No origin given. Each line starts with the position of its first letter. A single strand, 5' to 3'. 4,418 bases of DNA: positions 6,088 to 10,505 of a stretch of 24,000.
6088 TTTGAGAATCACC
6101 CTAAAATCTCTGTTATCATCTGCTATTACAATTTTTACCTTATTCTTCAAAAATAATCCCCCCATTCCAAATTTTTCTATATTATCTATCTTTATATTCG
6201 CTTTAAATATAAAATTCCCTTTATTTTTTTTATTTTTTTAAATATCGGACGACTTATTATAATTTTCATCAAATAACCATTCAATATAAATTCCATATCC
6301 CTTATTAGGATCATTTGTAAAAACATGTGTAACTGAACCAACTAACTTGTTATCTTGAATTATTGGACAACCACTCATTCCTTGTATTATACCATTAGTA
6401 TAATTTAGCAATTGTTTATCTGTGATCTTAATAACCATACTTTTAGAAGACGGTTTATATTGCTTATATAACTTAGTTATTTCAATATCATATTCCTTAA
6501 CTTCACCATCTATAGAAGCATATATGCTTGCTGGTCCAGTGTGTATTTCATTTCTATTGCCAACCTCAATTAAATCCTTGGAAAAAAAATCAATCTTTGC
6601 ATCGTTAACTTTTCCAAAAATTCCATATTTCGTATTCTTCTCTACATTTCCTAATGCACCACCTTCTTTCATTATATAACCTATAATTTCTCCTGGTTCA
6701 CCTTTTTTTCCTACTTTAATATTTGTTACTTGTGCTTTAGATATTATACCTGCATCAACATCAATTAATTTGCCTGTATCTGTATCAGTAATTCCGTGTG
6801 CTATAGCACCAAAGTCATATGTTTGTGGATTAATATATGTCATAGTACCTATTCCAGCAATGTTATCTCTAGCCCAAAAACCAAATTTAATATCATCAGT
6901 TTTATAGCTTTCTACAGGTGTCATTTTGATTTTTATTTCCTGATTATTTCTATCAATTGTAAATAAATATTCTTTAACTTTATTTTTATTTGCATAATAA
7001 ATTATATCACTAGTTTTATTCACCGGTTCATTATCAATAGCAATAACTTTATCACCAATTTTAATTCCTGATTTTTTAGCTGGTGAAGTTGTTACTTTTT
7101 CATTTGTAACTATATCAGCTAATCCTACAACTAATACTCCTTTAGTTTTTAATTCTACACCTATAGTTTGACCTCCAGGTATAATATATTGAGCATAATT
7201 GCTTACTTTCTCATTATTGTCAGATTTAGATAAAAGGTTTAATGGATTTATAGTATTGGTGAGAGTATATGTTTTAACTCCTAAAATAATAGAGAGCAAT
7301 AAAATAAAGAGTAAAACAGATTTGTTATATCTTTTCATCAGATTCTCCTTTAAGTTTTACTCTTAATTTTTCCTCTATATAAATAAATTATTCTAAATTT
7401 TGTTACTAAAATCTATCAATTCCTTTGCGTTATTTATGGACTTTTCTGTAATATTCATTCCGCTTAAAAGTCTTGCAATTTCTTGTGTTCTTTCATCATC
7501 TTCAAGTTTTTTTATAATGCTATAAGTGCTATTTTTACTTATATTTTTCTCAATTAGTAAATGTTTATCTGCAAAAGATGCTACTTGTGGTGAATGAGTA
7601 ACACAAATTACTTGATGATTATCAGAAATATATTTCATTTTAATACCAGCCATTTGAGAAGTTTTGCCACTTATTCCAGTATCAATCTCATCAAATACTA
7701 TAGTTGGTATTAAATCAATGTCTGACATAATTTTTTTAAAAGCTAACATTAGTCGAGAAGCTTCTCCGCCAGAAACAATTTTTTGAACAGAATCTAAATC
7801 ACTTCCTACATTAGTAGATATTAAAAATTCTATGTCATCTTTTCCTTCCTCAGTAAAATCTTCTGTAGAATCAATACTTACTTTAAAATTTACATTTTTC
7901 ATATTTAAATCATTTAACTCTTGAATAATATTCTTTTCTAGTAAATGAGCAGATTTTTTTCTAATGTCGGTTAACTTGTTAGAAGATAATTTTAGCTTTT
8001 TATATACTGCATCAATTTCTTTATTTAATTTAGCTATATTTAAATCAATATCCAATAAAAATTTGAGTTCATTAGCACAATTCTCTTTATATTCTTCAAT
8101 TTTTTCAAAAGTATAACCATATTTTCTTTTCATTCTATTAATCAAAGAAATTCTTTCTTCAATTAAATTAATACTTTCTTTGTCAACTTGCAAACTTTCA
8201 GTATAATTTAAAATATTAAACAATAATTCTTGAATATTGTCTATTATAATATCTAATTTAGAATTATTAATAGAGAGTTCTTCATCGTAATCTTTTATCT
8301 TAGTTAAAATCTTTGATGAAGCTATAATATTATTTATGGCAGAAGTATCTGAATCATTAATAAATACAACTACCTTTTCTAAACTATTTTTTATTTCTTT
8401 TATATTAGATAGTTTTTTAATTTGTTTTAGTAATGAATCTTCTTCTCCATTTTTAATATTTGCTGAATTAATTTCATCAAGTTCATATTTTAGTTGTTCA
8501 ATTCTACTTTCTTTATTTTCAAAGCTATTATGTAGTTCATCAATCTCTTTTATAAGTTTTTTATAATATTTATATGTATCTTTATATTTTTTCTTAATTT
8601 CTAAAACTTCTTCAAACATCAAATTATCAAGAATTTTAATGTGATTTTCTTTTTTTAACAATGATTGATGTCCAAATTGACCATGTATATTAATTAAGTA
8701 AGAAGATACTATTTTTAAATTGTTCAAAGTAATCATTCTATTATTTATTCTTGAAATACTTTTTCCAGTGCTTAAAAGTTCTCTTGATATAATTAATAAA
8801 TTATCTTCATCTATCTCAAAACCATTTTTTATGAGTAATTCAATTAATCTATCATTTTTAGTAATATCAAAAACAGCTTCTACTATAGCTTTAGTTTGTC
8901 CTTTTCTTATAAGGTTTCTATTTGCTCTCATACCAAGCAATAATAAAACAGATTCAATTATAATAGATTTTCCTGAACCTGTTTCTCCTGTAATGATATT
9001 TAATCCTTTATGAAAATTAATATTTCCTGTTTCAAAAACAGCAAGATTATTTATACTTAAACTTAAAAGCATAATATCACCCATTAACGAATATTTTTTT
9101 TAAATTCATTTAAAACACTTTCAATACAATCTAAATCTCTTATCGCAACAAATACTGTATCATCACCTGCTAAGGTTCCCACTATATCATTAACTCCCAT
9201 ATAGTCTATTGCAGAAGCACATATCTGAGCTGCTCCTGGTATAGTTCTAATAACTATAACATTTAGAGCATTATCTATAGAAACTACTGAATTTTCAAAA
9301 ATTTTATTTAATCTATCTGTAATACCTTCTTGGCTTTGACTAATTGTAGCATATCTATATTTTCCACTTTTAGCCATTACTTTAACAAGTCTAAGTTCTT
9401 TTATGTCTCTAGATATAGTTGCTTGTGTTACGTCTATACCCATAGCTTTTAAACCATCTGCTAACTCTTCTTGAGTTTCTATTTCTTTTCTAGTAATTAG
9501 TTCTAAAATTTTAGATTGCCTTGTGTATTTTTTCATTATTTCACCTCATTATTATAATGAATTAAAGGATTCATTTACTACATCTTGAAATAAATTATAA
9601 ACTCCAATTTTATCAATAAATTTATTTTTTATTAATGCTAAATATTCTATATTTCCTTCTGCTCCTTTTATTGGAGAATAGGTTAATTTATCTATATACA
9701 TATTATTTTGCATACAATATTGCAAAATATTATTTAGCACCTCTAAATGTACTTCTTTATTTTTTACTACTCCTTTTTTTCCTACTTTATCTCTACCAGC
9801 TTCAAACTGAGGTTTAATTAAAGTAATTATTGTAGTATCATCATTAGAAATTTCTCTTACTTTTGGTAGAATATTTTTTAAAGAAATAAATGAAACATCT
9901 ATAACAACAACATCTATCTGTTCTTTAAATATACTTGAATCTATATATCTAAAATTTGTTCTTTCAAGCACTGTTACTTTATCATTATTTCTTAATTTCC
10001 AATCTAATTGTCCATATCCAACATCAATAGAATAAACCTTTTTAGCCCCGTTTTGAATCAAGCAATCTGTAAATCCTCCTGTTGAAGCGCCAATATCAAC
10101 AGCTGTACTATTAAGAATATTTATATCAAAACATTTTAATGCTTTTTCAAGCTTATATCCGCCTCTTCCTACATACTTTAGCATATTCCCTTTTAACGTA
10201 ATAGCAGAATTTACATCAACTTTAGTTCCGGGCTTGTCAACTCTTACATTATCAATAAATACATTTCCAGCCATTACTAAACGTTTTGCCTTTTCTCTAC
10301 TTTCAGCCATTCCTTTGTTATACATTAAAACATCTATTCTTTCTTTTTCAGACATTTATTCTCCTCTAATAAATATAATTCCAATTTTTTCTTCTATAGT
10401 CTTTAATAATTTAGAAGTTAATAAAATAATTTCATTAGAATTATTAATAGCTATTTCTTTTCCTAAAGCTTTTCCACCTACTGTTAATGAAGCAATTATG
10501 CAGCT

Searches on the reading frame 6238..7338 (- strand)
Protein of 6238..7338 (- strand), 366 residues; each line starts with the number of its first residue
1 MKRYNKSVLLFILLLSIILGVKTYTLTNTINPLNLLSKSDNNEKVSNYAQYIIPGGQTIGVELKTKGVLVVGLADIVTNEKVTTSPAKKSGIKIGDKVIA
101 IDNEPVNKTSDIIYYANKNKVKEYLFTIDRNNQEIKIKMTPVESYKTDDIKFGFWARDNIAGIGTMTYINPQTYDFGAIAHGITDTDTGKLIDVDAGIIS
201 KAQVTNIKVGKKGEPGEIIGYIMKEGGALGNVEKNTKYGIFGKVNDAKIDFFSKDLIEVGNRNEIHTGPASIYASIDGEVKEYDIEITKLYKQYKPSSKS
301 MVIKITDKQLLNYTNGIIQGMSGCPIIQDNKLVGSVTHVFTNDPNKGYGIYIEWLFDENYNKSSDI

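Call 4: search_protein_families(library=pfam, proteins=[window:6238-7338:-])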
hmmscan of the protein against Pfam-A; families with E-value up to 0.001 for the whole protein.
window:6238-7338:- (366 aa): 4 families
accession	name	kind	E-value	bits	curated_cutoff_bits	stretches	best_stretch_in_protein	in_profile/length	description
PF05580.18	Peptidase_S55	-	1e-78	264.6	25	1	150-355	3-209/210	SpoIVB peptidase S55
PF13180.12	PDZ_2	-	2.6e-07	31.3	27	1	73-137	10-76/80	PDZ domain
PF17820.7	PDZ_6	-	1.4e-05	25.2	27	1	85-115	9-39/54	PDZ domain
PF00595.29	PDZ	-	0.00021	22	23.2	1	77-110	28-61/81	PDZ domain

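Call 5: search_protein_families(library=ncbifam, proteins=[window:6238-7338:-])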
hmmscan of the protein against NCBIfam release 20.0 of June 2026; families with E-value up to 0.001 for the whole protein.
window:6238-7338:- (366 aa): 9 families
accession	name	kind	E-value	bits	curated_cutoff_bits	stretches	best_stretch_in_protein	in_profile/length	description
TIGR02860.1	spore_IV_B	equivalog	1.2e-113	380.1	305.25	1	34-360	74-400/402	SpoIVB peptidase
TIGR00054.1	TIGR00054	equivalog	2e-10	40.1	147.55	1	74-147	202-273/421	RIP metalloprotease RseP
NF041199.1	trx7_PDZ_seleno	equivalog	5.3e-08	32.2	300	1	42-152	177-283/390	Trx7/PDZ domain-containing (seleno)protein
NF041521.1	HhoA_HhoB_HtrA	equivalog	6.3e-07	29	450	1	76-141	265-331/335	HhoA/HhoB/HtrA family serine endopeptidase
NF008046.0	PRK10779.1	equivalog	2.4e-06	26.9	477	1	77-209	225-355/450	sigma E protease regulator RseP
TIGR02037.1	degP_htrA_DO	subfamily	6.7e-05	22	416.2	1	82-140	267-326/434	Do family serine endopeptidase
TIGR00225.1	prc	subfamily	0.00011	21.4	218.6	1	59-109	53-97/335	C-terminal processing peptidase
NF040960.1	MamE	equivalog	0.00022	19.9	800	0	298-342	224-270/659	magnetosome formation protease MamE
NF008147.1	PRK10898.1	equivalog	0.00084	18.6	408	0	73-141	278-347/352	outer membrane-stress sensor serine endopeptidase DegS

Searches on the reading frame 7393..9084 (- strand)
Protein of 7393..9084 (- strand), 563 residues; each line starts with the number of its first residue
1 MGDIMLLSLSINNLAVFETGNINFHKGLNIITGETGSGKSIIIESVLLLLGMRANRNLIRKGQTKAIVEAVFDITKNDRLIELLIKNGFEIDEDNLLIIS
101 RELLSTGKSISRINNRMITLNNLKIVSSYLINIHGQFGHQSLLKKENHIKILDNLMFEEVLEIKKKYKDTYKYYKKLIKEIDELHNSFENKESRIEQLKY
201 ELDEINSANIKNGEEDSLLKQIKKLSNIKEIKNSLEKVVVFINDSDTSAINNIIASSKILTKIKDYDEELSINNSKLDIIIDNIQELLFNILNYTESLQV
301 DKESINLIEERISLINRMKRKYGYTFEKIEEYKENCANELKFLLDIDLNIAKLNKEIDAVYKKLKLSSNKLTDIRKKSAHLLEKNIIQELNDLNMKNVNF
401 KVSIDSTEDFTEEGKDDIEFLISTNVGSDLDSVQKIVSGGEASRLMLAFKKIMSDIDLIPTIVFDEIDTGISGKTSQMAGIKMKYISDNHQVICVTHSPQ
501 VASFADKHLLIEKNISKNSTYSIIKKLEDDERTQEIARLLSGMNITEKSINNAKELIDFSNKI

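Call 4: search_protein_families(library=pfam, proteins=[window:7393-9084:-])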
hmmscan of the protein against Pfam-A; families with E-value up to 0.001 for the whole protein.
window:7393-9084:- (563 aa): 4 families
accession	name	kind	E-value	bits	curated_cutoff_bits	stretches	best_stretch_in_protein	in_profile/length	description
PF02463.25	SMC_N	-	2.7e-14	53.6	40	1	7-513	3-213/220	RecF/RecN/SMC N terminal domain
PF13476.12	AAA_23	-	7.5e-13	50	27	1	8-236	1-194/201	AAA domain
PF13555.12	AAA_29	-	0.00033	20.8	27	1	8-50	3-46/61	P-loop containing region of AAA domain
PF13401.12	AAA_22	-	0.0005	20.8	27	0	24-53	3-32/130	AAA domain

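Call 5: search_protein_families(library=ncbifam, proteins=[window:7393-9084:-])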
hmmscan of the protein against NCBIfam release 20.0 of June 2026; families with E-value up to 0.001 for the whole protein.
window:7393-9084:- (563 aa): 12 families
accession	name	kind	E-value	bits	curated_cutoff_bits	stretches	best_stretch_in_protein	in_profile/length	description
TIGR00634.1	recN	equivalog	1.8e-145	486.1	407.85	1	5-558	1-562/563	DNA repair protein RecN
NF008121.0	PRK10869.1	equivalog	8.6e-108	361.2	418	1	5-557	1-551/553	DNA repair protein RecN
NF045780.1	TrlF_fam_ATP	equivalog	7.1e-09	34.9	350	1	9-429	293-743/944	TrlF family AAA-like ATPase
NF041034.1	Rad50_Sulf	equivalog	1.2e-07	30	1000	1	9-92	6-93/872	DNA double-strand break repair ATPase Rad50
TIGR00611.2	recf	equivalog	5.3e-07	29.1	172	1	8-103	3-101/339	DNA replication/repair protein RecF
TIGR02169.1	SMC_prok_A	equivalog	9.9e-07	26.8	729.4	1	19-123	16-123/1165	chromosome segregation protein SMC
NF002244.0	PRK01156.1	equivalog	3.6e-05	22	847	1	8-106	5-108/895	DNA double-strand break repair ATPase Rad50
NF045487.1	ASRP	equivalog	6.3e-05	21.8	300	1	13-283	1-257/593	archaea-specific SMC-related protein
TIGR02857.1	CydD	equivalog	0.00014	20.9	435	0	428-509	450-527/529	thiol reductant ABC exporter subunit CydD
NF010680.0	PRK14079.1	equivalog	0.00039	19.5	386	1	5-73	2-74/349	recombination protein F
NF003034.1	PRK03918.1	equivalog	0.0004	18.5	700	1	8-236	5-244/878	DNA double-strand break repair ATPase Rad50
NF040873.1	AztA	equivalog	0.00065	19.3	220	0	437-510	120-190/191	zinc ABC transporter ATP-binding protein AztA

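Call 54: find_homologous_proteins(query=window:7393-9084:-, max_evalue=1e-50)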
Query window:7393-9084:- (563 aa): 7073 proteins with E <= 1e-50 among 8000 candidates; the best 120 are listed.
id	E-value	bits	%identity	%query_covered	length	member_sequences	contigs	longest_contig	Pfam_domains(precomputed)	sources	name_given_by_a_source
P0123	0.0e+0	1154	100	100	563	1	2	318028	PF13476.13,PF02463.26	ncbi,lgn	-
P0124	0.0e+0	1100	95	100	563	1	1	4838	PF13476.13,PF02463.26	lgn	-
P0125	5.1e-268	908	80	99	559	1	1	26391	PF13476.13,PF02463.26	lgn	-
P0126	1.1e-190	653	59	99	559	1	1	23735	PF13476.13,PF02463.26,PF13304.13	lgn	-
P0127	2.5e-180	619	54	98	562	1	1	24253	PF13175.13,PF13476.13,PF13555.13,PF02463.26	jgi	jgi:DNA repair protein RecN (Recombination protein N)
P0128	4.5e-180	618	54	98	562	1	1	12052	PF13175.13,PF13476.13,PF13555.13,PF02463.26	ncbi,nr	ncbi:MAG: recN [Bacillota bacterium]|nr:recN [Bacillota bacterium]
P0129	1.8e-179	616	55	99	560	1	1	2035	PF13476.13,PF13555.13,PF02463.26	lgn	-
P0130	4.4e-178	612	55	98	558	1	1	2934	PF13476.13,PF02463.26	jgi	-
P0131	8.6e-178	611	54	98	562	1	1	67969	PF13476.13,PF13555.13,PF02463.26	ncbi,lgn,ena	-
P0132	1.1e-177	610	53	99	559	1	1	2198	PF13476.13,PF13555.13,PF02463.26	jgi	jgi:DNA repair protein RecN (Recombination protein N)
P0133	1.4e-177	610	55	99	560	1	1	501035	PF13476.13,PF02463.26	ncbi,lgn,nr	nr:DNA repair protein RecN [Sedimentibacter sp.]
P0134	1.2e-176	607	56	99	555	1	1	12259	PF13175.13,PF13476.13,PF13555.13,PF02463.26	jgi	-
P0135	1.4e-176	607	56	99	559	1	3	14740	PF13476.13,PF13555.13,PF02463.26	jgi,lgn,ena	jgi:DNA repair protein RecN (Recombination protein N)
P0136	2.7e-176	606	54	99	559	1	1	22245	PF13476.13,PF02463.26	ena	-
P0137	2.7e-176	606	54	99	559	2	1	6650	PF13476.13,PF02463.26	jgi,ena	-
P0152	1.9e-173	596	53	99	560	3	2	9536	PF13476.13,PF13555.13,PF02463.26,PF13304.13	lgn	-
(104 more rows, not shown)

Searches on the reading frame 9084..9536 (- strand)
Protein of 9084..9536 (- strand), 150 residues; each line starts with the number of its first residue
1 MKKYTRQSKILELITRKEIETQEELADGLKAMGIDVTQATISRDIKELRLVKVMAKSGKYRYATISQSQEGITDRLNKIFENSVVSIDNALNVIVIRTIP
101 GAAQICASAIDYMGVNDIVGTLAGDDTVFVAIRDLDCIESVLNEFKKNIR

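Call 4: search_protein_families(library=pfam, proteins=[window:9084-9536:-])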
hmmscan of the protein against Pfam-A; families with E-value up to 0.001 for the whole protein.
window:9084-9536:- (150 aa): 2 families
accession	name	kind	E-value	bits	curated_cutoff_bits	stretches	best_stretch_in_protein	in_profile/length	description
PF01316.27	Arg_repressor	-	8.7e-25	86.7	27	1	1-65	1-65/70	Arginine repressor, DNA binding domain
PF02863.23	Arg_repressor_C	-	1e-24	86.6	25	1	80-147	1-68/68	Arginine repressor, C-terminal domain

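Call 5: search_protein_families(library=ncbifam, proteins=[window:9084-9536:-])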
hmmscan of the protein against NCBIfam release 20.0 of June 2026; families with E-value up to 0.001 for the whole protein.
window:9084-9536:- (150 aa): 6 families
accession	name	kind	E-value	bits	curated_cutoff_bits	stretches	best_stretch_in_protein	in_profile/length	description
NF001680.0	PRK00441.1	equivalog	4.6e-59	198.8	184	1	3-149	2-148/150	arginine repressor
TIGR01529.1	argR_whole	equivalog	9.5e-46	155.4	130.45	1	5-147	2-144/146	arginine repressor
NF002880.0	PRK03341.1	equivalog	5.4e-39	133.5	200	1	2-137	14-155/170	arginine repressor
NF003281.1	PRK04280.1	equivalog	5.9e-39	133.6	182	1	3-145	2-144/148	transcriptional regulator AhrC/ArgR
NF003457.0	PRK05066.1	equivalog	6.5e-20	71.3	194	1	11-147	15-150/156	transcriptional regulator ArgR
NF007720.0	PRK10411.1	equivalog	0.00055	19.3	259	1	3-77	2-74/243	L-fucose operon activator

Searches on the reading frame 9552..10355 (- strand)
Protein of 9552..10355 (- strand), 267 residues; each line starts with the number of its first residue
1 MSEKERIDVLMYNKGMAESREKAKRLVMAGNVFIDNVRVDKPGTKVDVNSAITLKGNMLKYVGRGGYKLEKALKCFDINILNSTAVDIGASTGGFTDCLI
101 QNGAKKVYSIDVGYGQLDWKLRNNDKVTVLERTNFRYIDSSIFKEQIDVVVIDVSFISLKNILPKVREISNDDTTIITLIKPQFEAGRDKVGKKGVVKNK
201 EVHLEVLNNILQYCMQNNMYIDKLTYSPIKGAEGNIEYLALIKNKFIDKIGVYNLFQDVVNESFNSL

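Call 4: search_protein_families(library=pfam, proteins=[window:9552-10355:-])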
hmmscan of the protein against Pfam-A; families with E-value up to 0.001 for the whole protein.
window:9552-10355:- (267 aa): 2 families
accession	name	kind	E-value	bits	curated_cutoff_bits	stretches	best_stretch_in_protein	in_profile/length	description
PF01728.25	FtsJ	-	1.4e-43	149.4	24.1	1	61-240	1-177/181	FtsJ-like methyltransferase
PF01479.30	S4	-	5e-13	49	22.8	1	5-50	1-46/48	S4 domain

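Call 5: search_protein_families(library=ncbifam, proteins=[window:9552-10355:-])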
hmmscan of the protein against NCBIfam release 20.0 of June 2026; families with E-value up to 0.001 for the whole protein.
window:9552-10355:- (267 aa): 6 families
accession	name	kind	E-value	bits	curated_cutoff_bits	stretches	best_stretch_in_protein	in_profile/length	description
TIGR00478.1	tly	subfamily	2.6e-80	269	185.8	1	6-237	1-228/228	TlyA family rRNA (cytidine-2'-O)-methyltransferase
NF049952.1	23rRNACMtaseTlyA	equivalog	3.7e-58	196.8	250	1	6-241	2-233/236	23S rRNA (cytidine-2'-O)-methyltransferase TlyA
TIGR01017.1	rpsD_bact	equivalog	4.2e-08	33.2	177.2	1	5-59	90-144/200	30S ribosomal protein S4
NF003717.0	PRK05327.1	equivalog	2.4e-07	30.8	116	1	5-57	92-144/202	30S ribosomal protein S4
NF003139.0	PRK04051.1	equivalog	4.9e-05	23.3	138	1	6-50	104-148/179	30S ribosomal protein S4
NF008734.0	PRK11760.1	equivalog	0.00024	20.6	176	1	82-153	212-276/359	23S rRNA (cytidine(2498)-2'-O)-methyltransferase RlmM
